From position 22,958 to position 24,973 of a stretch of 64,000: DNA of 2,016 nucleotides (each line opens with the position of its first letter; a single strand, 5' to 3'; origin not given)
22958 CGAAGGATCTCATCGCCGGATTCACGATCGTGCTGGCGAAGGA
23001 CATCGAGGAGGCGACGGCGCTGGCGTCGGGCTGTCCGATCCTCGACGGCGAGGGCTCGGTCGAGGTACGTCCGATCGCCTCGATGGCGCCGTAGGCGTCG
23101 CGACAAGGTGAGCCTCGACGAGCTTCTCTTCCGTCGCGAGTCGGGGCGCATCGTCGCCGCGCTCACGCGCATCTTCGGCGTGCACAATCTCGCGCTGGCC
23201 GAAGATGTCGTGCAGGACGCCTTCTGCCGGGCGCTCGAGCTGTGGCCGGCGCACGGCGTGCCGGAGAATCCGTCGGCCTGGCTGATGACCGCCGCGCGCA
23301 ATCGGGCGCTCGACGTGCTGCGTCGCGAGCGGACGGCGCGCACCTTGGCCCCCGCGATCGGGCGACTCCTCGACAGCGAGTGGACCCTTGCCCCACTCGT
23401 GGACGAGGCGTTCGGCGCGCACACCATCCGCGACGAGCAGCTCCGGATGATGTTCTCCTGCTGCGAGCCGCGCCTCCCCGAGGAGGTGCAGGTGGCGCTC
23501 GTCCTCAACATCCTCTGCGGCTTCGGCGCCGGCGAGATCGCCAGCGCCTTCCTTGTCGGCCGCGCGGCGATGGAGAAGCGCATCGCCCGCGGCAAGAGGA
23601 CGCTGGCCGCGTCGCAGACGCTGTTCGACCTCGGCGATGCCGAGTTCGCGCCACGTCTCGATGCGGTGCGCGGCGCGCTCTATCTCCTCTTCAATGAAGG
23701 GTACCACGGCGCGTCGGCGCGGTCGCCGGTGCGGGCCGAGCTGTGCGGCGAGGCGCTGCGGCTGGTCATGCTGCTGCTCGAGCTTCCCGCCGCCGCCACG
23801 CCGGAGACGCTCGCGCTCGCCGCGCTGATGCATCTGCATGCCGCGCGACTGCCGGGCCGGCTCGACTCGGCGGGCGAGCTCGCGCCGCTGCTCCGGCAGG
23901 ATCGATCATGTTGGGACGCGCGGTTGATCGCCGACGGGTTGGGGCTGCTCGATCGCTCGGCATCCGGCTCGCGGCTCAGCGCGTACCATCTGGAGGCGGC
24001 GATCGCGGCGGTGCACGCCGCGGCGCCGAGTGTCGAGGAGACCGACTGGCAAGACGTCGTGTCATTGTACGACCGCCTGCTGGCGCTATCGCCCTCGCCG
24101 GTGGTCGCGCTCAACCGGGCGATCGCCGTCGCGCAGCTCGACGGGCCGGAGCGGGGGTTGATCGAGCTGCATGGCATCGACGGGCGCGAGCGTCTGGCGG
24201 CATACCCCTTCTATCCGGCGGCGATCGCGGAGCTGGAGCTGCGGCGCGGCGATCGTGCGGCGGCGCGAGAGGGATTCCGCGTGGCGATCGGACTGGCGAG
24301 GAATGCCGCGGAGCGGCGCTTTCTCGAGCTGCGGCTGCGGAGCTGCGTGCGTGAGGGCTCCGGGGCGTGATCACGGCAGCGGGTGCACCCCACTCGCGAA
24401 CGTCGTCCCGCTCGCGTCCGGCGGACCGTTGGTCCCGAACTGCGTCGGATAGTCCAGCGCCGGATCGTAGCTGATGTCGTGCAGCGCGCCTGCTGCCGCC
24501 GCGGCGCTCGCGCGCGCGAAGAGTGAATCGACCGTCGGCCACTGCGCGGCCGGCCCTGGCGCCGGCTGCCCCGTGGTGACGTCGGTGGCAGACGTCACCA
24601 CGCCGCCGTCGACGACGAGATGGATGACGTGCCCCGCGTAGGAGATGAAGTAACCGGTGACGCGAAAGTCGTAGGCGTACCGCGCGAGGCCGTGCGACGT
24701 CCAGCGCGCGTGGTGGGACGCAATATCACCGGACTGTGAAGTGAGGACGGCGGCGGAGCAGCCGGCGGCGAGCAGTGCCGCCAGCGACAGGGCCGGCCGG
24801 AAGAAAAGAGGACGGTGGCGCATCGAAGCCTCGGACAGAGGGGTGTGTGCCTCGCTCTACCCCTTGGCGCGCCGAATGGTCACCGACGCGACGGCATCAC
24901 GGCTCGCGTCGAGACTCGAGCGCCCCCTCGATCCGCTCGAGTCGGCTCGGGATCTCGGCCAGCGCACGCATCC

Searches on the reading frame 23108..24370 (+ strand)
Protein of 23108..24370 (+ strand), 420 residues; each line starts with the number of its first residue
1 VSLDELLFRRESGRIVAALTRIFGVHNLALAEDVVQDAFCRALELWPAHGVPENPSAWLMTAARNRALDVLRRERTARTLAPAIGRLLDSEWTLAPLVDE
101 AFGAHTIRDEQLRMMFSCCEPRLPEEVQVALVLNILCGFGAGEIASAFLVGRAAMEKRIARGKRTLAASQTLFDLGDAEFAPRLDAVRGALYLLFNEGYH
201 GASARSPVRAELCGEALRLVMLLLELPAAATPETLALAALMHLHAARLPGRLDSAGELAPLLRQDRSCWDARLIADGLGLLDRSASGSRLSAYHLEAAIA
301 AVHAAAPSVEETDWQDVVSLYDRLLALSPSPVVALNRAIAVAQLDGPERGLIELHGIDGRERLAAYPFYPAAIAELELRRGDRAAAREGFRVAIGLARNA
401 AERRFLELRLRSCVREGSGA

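Call 46: search_protein_families(library=pfam, proteins=[window:23108-24370:+], max_evalue=0.0001)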
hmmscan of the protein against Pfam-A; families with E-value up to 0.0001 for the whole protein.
window:23108-24370:+ (420 aa): 3 families
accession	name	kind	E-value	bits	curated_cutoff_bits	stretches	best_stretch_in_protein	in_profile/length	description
PF20239.3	DUF6596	-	2.9e-32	111.4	27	1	183-285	1-102/102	Family of unknown function (DUF6596)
PF04542.20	Sigma70_r2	-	1.2e-11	44.6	24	1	7-75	1-69/71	Sigma-70 region 2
PF08281.18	Sigma70_r4_2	-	1.6e-05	24.9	25.7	1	121-166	9-54/54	Sigma-70, region 4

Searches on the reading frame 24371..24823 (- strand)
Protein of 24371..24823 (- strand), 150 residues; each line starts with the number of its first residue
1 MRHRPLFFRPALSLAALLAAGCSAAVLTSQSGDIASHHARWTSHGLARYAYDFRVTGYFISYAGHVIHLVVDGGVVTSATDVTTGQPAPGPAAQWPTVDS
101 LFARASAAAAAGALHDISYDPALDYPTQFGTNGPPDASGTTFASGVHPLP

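Call 46: search_protein_families(library=pfam, proteins=[window:24371-24823:-], max_evalue=0.0001)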
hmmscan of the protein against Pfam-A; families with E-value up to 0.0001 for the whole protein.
window:24371-24823:- (150 aa): 1 family
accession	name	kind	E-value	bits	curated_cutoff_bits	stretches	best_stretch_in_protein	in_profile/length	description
PF19671.4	DUF6174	-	1.4e-15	58.1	23.8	1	35-129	3-100/122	Family of unknown function (DUF6174)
